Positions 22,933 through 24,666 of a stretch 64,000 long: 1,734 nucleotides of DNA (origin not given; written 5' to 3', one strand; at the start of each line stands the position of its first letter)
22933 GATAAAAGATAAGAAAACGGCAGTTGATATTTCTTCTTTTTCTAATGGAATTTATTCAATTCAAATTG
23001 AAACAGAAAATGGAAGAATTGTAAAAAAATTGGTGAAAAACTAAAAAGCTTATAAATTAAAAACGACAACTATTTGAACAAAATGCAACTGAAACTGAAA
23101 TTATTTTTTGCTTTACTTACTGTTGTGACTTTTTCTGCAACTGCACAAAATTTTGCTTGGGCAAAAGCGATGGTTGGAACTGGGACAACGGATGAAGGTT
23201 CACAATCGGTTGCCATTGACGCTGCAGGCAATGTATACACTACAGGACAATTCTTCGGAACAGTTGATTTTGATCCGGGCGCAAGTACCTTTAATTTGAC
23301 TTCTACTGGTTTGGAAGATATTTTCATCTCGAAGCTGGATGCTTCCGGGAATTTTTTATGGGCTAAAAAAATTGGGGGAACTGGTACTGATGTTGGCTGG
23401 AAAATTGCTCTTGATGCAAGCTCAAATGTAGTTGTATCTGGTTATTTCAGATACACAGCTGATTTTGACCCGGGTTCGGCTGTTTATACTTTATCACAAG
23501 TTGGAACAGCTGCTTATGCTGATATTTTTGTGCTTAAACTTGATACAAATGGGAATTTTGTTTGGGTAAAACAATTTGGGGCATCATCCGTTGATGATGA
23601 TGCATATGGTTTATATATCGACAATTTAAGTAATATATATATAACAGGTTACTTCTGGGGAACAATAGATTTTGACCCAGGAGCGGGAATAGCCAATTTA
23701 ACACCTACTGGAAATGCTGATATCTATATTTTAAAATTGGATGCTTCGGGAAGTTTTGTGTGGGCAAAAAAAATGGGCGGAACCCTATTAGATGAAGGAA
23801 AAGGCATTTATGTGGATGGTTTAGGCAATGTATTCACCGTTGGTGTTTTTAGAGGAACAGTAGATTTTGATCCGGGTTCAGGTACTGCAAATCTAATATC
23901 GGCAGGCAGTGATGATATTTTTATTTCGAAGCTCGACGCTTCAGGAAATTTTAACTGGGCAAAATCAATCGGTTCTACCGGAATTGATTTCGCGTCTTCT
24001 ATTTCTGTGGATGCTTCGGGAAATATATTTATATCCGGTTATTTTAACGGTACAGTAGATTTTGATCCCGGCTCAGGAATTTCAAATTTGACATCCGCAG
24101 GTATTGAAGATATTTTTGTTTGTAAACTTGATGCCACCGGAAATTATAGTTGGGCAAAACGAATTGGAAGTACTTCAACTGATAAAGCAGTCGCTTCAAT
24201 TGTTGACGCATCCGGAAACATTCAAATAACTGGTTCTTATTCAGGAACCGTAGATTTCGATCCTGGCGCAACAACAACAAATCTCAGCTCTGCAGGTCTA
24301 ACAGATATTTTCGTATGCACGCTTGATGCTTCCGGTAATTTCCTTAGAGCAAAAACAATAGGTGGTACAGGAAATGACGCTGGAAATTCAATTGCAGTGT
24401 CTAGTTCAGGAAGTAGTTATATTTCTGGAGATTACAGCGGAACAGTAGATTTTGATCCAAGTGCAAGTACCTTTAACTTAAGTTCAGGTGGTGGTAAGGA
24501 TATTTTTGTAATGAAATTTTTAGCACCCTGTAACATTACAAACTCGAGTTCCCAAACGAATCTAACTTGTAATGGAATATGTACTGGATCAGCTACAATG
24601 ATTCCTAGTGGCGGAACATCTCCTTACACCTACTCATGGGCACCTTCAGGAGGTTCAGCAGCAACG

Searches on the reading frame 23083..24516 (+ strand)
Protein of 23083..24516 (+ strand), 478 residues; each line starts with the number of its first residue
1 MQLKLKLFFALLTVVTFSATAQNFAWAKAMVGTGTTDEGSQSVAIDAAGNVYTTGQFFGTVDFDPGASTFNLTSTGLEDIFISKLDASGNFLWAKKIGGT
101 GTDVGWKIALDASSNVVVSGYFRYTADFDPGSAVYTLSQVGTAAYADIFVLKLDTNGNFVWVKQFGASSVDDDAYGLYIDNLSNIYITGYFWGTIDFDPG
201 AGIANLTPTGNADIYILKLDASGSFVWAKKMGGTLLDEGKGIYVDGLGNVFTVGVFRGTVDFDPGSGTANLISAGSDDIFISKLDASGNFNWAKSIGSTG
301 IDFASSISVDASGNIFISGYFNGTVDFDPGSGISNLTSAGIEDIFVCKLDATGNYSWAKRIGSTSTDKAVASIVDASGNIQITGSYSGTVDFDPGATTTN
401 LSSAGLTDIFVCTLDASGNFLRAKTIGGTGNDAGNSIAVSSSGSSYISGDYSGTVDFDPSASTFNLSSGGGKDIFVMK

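Call 14: find_related_loci(query=window:23083-24516:+, collection=genome_contigs, flank=10000)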
Query window:23083-24516:+ (478 aa) in genome_contigs; peptide patterns used: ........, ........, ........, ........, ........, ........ (x = any residue, [..] = any of these).
170 stretches matched a pattern; 96 encode a relative of the query (tblastn E <= 1e-3); the best 80 are kept; 80 distinct loci.
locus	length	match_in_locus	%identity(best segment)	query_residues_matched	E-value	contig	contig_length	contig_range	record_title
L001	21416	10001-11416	91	13-478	0e+0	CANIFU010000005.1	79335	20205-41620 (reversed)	MAG: Bacteroidetes bacterium isolate RH-14apr17-211 genome assembly, contig: RH-14apr17-C689, whole genome shotgun seque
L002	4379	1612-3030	92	12-478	0e+0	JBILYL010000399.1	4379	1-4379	MAG: Bacteroidia bacterium isolate ME2019-02-15D0_3300044639_group8_bin100 Rohwer_bin406_scaffold_20201_c1, whole genome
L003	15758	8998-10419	54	1-478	4e-150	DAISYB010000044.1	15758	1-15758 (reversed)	MAG TPA_asm: Crocinitomicaceae bacterium isolate CTOTU10765 NODE_1271_length_15758_cov_16.007005, whole genome shotgun s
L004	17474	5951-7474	53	1-478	7e-148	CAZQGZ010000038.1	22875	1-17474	MAG TPA_asm: uncultured Chitinophaga sp. isolate SRP173033_co3_3 genome assembly, contig: NODE_2569_length_22875_cov_8.3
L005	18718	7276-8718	53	2-478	3e-146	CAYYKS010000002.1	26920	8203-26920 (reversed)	MAG TPA_asm: uncultured Candidatus Saccharibacteria bacterium isolate SRP286056_co2_192 genome assembly, contig: NODE_25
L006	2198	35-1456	53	1-478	3e-156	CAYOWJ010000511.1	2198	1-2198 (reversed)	MAG TPA_asm: uncultured Lentimicrobiaceae bacterium isolate SRP272421_co4_479 genome assembly, contig: NODE_205330_lengt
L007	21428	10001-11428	52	5-478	4e-144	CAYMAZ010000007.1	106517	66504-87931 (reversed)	MAG TPA_asm: uncultured Bacteroidales bacterium isolate SRP192927_co7_123 genome assembly, contig: NODE_199_length_10651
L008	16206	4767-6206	52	3-478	7e-143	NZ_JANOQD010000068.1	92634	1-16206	MAG: Flavobacterium sp. isolate VAR_4_metabat_382 VAR_4_k141_2593968, whole genome shotgun sequence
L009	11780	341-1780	52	3-478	7e-143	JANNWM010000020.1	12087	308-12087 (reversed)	MAG: Bacteroidota bacterium isolate VAR_34_metabat_372 VAR_34_k141_2384901, whole genome shotgun sequence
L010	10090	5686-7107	52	1-478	4e-142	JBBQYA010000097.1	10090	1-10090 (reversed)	MAG: Sphingobacteriales bacterium isolate Co_metawrap_2142 Cmw_2142_k141_24987450_length_10090_cov_19.9924, whole genome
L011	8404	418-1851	52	4-478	7e-141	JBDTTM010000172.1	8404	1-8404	MAG: Bacteroidota bacterium isolate cluster3_bin.296 NODE_41013_length_8404_cov_8.040125, whole genome shotgun sequence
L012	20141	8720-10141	51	3-478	2e-137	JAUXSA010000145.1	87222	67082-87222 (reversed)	MAG: Bacteroidota bacterium isolate C12_metabat.bin.29 C12_k141_150455, whole genome shotgun sequence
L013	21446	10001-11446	50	2-478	8e-137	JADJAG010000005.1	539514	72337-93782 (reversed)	MAG: Chitinophagaceae bacterium isolate AalW_18-Q3-R10-53_BATAC.339 tig00404343-10-5390930, whole genome shotgun sequenc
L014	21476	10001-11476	51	5-478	3e-134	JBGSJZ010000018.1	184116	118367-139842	MAG: Anaerolineaceae bacterium isolate JTS-AC169 k141_3282271, whole genome shotgun sequence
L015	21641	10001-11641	53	21-478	6e-134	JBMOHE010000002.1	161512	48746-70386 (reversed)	MAG: Patescibacteria group bacterium isolate Deming_bin.335 contig58, whole genome shotgun sequence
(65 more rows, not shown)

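Call 21: find_homologous_proteins(query=window:23083-24516:+, max_evalue=1e-100)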
Query window:23083-24516:+ (478 aa): 5464 proteins with E <= 1e-100 among 8000 candidates; the best 120 are listed.
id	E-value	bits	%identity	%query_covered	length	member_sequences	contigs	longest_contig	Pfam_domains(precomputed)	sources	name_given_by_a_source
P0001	0.0e+0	1097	51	95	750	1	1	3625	PF13540.13,PF06739.18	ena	-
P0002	0.0e+0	1028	51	95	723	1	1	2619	PF13540.13,PF06739.18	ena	-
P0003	0.0e+0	1028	51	95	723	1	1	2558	PF13540.13,PF06739.18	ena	-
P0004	5.0e-275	931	53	100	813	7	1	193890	PF18962.8,PF06739.18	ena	-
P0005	3.0e-266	902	52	96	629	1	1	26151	PF08214.18,PF13540.13,PF21458.3,PF06739.18,PF05402.19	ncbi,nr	ncbi:MAG: SBBP repeat-containing protein [Candidatus Hydrogenedentes bacterium]|nr:SBBP repeat-conta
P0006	1.7e-258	876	52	96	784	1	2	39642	PF18962.8,PF06739.18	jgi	-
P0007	2.1e-251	853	54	96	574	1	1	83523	PF18962.8,PF06739.18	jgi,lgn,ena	-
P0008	1.0e-248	844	53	99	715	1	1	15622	PF19408.6,PF18962.8,PF06739.18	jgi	jgi:hypothetical protein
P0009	1.4e-246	837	55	100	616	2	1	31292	PF13205.13,PF03783.21,PF06739.18,PF15533.13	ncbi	ncbi:MAG: SBBP repeat-containing protein, partial [Candidatus Paceibacterota bacterium]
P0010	2.4e-235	800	51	100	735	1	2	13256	PF18962.8,PF06739.18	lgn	-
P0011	2.4e-233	793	52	99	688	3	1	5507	PF13540.13,PF06739.18,PF00041.28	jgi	jgi:alpha-tubulin suppressor-like RCC1 family protein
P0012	8.0e-233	791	58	100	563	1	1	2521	PF10648.16,PF18962.8,PF06739.18,PF18571.7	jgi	-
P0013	3.4e-232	789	47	100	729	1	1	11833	PF18962.8,PF06739.18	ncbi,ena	-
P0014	3.7e-232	789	53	100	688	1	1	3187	PF18962.8,PF06739.18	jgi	-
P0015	2.5e-230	783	54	100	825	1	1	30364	PF09479.17,PF18998.7,PF06739.18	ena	-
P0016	1.1e-225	768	54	100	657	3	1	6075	PF18962.8,PF06739.18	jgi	-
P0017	1.6e-225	767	53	97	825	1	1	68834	PF13385.14,PF18962.8,PF06739.18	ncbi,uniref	ncbi:SBBP repeat-containing protein [Flavobacterium sp.]|uniref:SBBP repeat-containing protein n=1 T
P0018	3.3e-225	766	48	99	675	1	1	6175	PF18962.8,PF06739.18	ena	-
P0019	3.6e-225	766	55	100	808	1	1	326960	PF00801.27,PF18962.8,PF11589.15,PF06739.18,PF18911.7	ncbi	ncbi:MAG: SBBP repeat-containing protein [Flavobacteriales bacterium]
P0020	2.7e-223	760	55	94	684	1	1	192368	PF17633.7,PF18962.8,PF13860.13,PF06739.18,PF18571.7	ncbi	-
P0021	3.9e-223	760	52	100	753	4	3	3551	PF18962.8,PF06739.18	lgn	-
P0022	1.5e-222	758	53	99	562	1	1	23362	PF18962.8,PF06739.18,PF18571.7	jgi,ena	-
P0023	5.0e-222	756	52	99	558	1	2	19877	PF18962.8,PF06739.18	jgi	jgi:hypothetical protein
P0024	2.1e-220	751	53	99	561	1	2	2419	PF18962.8,PF06739.18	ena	-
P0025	3.3e-220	750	53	99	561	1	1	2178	PF18962.8,PF06739.18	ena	-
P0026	2.8e-219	747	56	100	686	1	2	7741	PF14382.13,PF18962.8,PF13540.13,PF06739.18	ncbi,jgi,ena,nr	ncbi:MAG TPA: T9SS type A sorting domain-containing protein [Bacteroidales bacterium]|nr:T9SS type A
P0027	2.9e-217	740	46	99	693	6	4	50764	PF18962.8,PF11589.15,PF06739.18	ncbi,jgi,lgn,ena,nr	ncbi:MAG TPA: SBBP repeat-containing protein [Flavobacteriales bacterium]|nr:SBBP repeat-containing 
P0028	6.6e-217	739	52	99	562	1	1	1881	PF18962.8,PF06739.18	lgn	-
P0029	2.0e-216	737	53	96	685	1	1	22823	PF18962.8,PF06739.18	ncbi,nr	ncbi:SBBP repeat-containing protein [Crocinitomix catalasitica]|nr:SBBP repeat-containing protein [C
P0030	2.2e-216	737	48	98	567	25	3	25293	PF18962.8,PF06739.18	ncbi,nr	ncbi:MAG: SBBP repeat-containing protein [Bacteroidia bacterium]|nr:SBBP repeat-containing protein [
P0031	2.3e-216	737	46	99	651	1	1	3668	PF18962.8,PF19081.7,PF06739.18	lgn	-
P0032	5.0e-213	726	51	98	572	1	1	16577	PF18962.8,PF06739.18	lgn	-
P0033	5.7e-213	726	42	100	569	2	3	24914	PF18962.8,PF06739.18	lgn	-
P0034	1.1e-212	725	51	100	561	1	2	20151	PF18962.8,PF06739.18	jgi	jgi:hypothetical protein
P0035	2.9e-212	724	48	100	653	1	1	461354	PF18962.8,PF06739.18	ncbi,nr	ncbi:MAG: T9SS type A sorting domain-containing protein [Bacteroidetes bacterium]|nr:T9SS type A sor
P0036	3.0e-211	720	50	99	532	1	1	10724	PF13540.13,PF03783.21,PF06739.18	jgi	jgi:hypothetical protein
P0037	4.8e-211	720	52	100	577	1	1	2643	PF18962.8,PF06739.18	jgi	jgi:hypothetical protein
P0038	3.5e-210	717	54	93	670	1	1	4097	PF06739.18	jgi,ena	jgi:hypothetical protein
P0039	2.5e-209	714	47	100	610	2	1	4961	PF06739.18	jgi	-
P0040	2.7e-209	714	55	98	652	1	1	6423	PF18962.8,PF06739.18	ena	-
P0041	4.0e-209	713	47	100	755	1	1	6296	PF06739.18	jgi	-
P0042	5.2e-209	713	43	96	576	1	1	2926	PF18962.8,PF06739.18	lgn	-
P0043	6.4e-209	713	48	100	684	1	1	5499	PF18962.8,PF06739.18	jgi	-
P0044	7.7e-209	712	51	89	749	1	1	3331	PF10648.16,PF06739.18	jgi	jgi:Beta-propeller repeat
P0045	8.5e-209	712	48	95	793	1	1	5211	PF06739.18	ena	-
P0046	1.9e-208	711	47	100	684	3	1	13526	PF28532.1,PF18962.8,PF06739.18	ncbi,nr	ncbi:MAG: T9SS type A sorting domain-containing protein [Flavobacteriales bacterium]|nr:T9SS type A 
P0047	1.0e-207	709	53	97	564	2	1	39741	PF01982.23,PF18962.8,PF06739.18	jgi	jgi:hypothetical protein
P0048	3.1e-207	707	50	98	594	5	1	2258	PF20067.6,PF13540.13,PF06739.18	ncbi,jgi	jgi:hypothetical protein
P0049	3.7e-207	707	49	100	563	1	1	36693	PF18962.8,PF06739.18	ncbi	-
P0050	1.2e-206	705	50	100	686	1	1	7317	PF18962.8,PF06739.18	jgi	jgi:hypothetical protein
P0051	5.6e-206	703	42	100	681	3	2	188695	PF18962.8,PF06739.18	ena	-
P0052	6.8e-206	703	60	96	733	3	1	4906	PF18962.8,PF03783.21,PF06739.18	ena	-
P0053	7.9e-206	702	54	100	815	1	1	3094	PF18962.8,PF06739.18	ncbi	-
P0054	1.4e-205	702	46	98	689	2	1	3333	PF18962.8,PF06739.18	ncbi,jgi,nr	ncbi:MAG: hypothetical protein C0592_06415 [Marinilabiliales bacterium]|nr:MAG: hypothetical protein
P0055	2.4e-204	698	47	100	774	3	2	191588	PF13585.13,PF17963.8,PF01833.31,PF06739.18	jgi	jgi:gliding motility-associated-like protein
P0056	1.7e-203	695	51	96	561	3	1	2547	PF18962.8,PF06739.18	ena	-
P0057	3.2e-203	694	53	99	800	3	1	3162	PF18962.8,PF19081.7,PF06739.18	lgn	-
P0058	5.4e-203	693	55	97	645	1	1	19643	PF18962.8,PF06739.18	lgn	-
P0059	8.5e-203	692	51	100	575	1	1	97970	PF18962.8,PF06739.18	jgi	jgi:hypothetical protein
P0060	9.4e-203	692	48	100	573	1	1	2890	PF18962.8,PF06739.18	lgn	-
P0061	1.1e-202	692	54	100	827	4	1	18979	PF18962.8,PF06739.18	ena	-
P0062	3.6e-202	690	46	99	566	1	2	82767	PF18962.8,PF06739.18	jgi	jgi:hypothetical protein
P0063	1.2e-201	689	53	99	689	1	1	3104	PF13540.13,PF06739.18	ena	-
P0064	1.2e-201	689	49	97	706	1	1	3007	PF00801.27,PF06739.18,PF18911.7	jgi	jgi:PKD repeat protein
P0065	1.2e-201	689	54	99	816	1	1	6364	PF13385.14,PF18962.8,PF06739.18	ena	-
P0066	2.4e-201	688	53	91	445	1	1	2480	PF06739.18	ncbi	-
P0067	4.5e-201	687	46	100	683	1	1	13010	PF18962.8,PF06739.18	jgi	-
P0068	7.8e-201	686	-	-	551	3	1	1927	PF06739.18,PF17210.10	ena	-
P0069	2.1e-200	685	46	100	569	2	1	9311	PF18962.8,PF06739.18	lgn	-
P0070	3.3e-200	684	49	99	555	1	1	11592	PF18962.8,PF06739.18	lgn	-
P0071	5.1e-199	680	46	100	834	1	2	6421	PF13585.13,PF01833.31,PF06739.18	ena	-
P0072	5.4e-199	680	54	100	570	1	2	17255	PF18962.8,PF06739.18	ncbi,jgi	jgi:hypothetical protein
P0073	6.4e-199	680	56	100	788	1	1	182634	PF18962.8,PF06739.18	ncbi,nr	ncbi:MAG: SBBP repeat-containing protein [Bacteroidetes bacterium]|nr:SBBP repeat-containing protein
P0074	1.7e-198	678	52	99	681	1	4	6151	PF01982.23,PF18962.8,PF06739.18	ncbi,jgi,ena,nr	ncbi:MAG TPA: T9SS type A sorting domain-containing protein [Flavobacteriales bacterium]|nr:T9SS typ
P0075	2.6e-198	678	49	98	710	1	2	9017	PF18962.8,PF06739.18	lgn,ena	-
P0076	3.7e-198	677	52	96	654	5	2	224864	PF18962.8,PF06739.18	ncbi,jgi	jgi:hypothetical protein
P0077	4.1e-198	677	48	99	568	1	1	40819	PF18962.8,PF06739.18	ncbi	-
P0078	1.5e-197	675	50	100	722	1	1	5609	PF18962.8,PF19081.7,PF06739.18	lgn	-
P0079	2.4e-196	671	52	95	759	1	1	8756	PF22323.2,PF06739.18,PF01471.24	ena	-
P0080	4.5e-196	670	47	98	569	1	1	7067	PF18962.8,PF06739.18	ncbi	ncbi:MAG: SBBP repeat-containing protein [Bacteroidota bacterium]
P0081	5.2e-196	670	46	99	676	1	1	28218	PF18962.8,PF06739.18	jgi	-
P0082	5.9e-196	670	50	100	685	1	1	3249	PF00395.26,PF06739.18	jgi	jgi:hypothetical protein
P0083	7.0e-196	670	51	100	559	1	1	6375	PF18962.8,PF06739.18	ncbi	-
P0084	2.2e-195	668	50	100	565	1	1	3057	PF18962.8,PF06739.18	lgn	-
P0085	2.7e-195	668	50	97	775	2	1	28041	PF18962.8,PF06739.18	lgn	-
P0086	1.8e-194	665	46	100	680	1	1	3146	PF16403.12,PF06739.18,PF01471.24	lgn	-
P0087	1.9e-194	665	46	100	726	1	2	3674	PF18962.8,PF19081.7,PF06739.18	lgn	-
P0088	2.9e-194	664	51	100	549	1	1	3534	PF06739.18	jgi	jgi:hypothetical protein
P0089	4.4e-194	664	56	96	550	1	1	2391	PF18962.8,PF06739.18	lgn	-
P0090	6.8e-194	663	49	96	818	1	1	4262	PF00059.28,PF18962.8,PF06739.18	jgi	jgi:hypothetical protein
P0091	7.6e-194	663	51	99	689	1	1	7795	PF13540.13,PF06739.18,PF00041.28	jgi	-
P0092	2.5e-193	661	49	100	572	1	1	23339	PF07004.18,PF18962.8,PF06739.18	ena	-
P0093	2.5e-193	661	50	97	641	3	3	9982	PF06739.18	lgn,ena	-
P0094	6.0e-193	660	50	100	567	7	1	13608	PF18962.8,PF06739.18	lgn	-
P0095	7.9e-193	660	49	99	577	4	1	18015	PF07004.18,PF18962.8,PF06739.18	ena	-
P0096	1.9e-192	658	55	100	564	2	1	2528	PF18962.8,PF06739.18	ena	-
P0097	2.8e-192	658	51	99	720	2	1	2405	PF13540.13,PF06739.18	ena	-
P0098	4.1e-191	654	50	99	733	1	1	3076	PF18962.8,PF06739.18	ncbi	-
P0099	6.7e-191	653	55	88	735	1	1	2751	PF19408.6,PF18962.8,PF06739.18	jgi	jgi:hypothetical protein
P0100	1.4e-190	652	48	99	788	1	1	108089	PF19408.6,PF18962.8,PF19081.7,PF06739.18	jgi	jgi:hypothetical protein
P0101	2.0e-190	652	51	99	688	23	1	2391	PF13540.13,PF06739.18,PF00041.28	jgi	-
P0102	3.2e-190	651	51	100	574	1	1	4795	PF18962.8,PF06739.18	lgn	-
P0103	5.9e-190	650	50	99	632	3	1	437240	PF18962.8,PF06739.18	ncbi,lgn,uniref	ncbi:SBBP repeat-containing protein [Fluviicola sp.]|uniref:SBBP repeat-containing protein n=1 Tax=F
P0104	6.0e-190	650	50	100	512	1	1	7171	PF06739.18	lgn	-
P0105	1.3e-189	649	55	99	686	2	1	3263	PF18962.8,PF19099.6,PF06739.18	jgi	jgi:hypothetical protein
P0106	3.1e-189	648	49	95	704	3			PF14382.13,PF06739.18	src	-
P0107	4.1e-189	647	49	95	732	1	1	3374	PF18962.8,PF06739.18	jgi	jgi:hypothetical protein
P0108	7.1e-189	647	48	99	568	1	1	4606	PF14382.13,PF18962.8,PF06739.18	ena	-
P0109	1.6e-188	645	52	99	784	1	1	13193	PF19408.6,PF18962.8,PF06739.18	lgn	-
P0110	1.7e-188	645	50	95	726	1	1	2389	PF06739.18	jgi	jgi:uncharacterized membrane protein (UPF0136 family)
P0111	1.8e-188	645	47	99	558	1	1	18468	PF18962.8,PF06739.18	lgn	-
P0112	2.2e-188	645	49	98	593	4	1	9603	PF07004.18,PF06739.18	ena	-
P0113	3.1e-188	644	52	96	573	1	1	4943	PF18962.8,PF06739.18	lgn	-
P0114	3.8e-188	644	51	99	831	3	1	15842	PF13573.13,PF06739.18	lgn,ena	-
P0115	4.8e-188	644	50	99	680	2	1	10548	PF18962.8,PF06739.18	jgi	jgi:hypothetical protein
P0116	8.1e-188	643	53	99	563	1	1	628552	PF18962.8,PF06739.18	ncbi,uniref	ncbi:SBBP repeat-containing protein [Owenweeksia hongkongensis]|uniref:SBBP repeat-containing protei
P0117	9.8e-188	643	55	95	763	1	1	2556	PF18962.8,PF06739.18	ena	-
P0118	1.3e-187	642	42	100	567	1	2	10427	PF18962.8,PF06739.18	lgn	-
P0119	1.5e-187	642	46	94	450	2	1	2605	PF06739.18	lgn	-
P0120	1.6e-187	642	51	98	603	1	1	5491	PF13573.13,PF06739.18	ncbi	-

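Call 22: find_related_loci(query=window:23083-24516:+, collection=metagenome_contigs, flank=10000)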
Query window:23083-24516:+ (478 aa) in metagenome_contigs; peptide patterns used: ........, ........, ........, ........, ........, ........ (x = any residue, [..] = any of these).
130 stretches matched a pattern; 55 encode a relative of the query (tblastn E <= 1e-3); 55 distinct loci.
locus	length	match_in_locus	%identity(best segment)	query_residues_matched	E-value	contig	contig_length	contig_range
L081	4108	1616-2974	58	21-478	7e-154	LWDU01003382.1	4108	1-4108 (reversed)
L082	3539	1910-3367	53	3-478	2e-149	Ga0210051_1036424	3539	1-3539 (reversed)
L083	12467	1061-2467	52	1-478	2e-140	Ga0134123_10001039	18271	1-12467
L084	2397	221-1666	50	2-478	7e-146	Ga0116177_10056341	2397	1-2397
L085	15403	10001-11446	49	3-478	5e-136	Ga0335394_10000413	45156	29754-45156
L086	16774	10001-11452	49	1-478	2e-135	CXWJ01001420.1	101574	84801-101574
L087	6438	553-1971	52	4-478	6e-135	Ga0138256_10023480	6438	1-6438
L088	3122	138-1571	50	1-478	2e-137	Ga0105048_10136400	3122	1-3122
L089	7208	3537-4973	48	1-478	8e-131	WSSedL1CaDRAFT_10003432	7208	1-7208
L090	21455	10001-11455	51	7-478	2e-130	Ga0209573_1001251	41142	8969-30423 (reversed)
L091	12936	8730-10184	51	7-478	1e-130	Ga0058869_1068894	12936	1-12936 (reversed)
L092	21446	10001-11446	51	23-478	6e-130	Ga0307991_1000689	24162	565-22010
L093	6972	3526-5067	47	1-478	6e-129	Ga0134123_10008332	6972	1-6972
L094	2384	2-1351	54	23-478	2e-136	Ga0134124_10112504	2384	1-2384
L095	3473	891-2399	46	1-478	1e-130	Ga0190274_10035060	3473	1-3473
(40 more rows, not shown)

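Call 36: search_protein_families(library=pfam, proteins=[window:23083-24516:+], max_evalue=1)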
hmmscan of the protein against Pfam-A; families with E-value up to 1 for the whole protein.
window:23083-24516:+ (478 aa): 7 families
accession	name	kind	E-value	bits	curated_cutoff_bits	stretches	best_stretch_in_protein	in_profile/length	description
PF06739.17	SBBP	-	1.9e-18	66.6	20.5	5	160-190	1-31/38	Beta-propeller repeat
PF19099.5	DUF5786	-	1.5e-05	26.1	26.9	0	449-463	30-44/55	Family of unknown function (DUF5786)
PF03783.19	CsgG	-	1.9e-05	24.5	20.8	0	62-92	23-55/210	Curli production assembly/transport component CsgG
PF08979.16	DUF1894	-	0.15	12.8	25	0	185-225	23-63/88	Domain of unknown function (DUF1894)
PF09737.14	Det1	-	0.15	11.6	25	0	146-175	96-125/412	De-etiolated protein 1 Det1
PF13983.11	YsaB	-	0.2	12.4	27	0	408-422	57-71/75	YsaB-like lipoprotein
PF24612.2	Ig_TgrO1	-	0.57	10.9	27.9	0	418-475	17-68/81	TgrO1-like, immunoglobulin-like domain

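Call 65: predict_structure(alignment_id=A2)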
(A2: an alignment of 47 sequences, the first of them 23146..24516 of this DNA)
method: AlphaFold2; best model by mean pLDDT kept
length: 457 residues; sequences in the alignment: 47
mean_pLDDT: 95.7   pTM: 0.94
mean pLDDT of the five models: 95.7, 95.6, 95.6, 95.3, 94.1
residues with pLDDT >= 90: 426; 70-90: 30; 50-70: 1; < 50: 0
segments of 3 or more residues with pLDDT < 50: none
pLDDT, mean of each block of 10 residues (from residue 1): 91 92 98 97 90 96 97 97 98 98 95 92 92 98 91 97 98 94 95 98 98 97 98 98 95 96 98 96 97 98 96 95 98 97 97 97 97 89 96 96 94 97 96 90 91 97
secondary structure, 60 per line:
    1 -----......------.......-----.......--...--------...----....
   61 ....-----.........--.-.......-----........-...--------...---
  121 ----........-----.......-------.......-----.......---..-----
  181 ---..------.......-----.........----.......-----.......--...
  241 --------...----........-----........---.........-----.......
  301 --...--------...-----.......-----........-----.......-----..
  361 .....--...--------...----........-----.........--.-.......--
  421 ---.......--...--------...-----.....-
elements in order: E6-11 E18-24 E30-36 E39-41 E50-52 E57-64 E70-78 E83-89 E95-102 E104-106 E115-117 E125-132 E138-144 E152-158 E164-170 E192-198 E204-212 E217-223 E229-235 E238-240 E249-251 E256-263 E269-276 E280-288 E294-300 E303-305 E314-316 E322-328 E334-341 E347-353 E359-365 E368-370 E379-381 E386-393 E399-407 E412-418 E424-430 E433-435 E444-446 E452-456
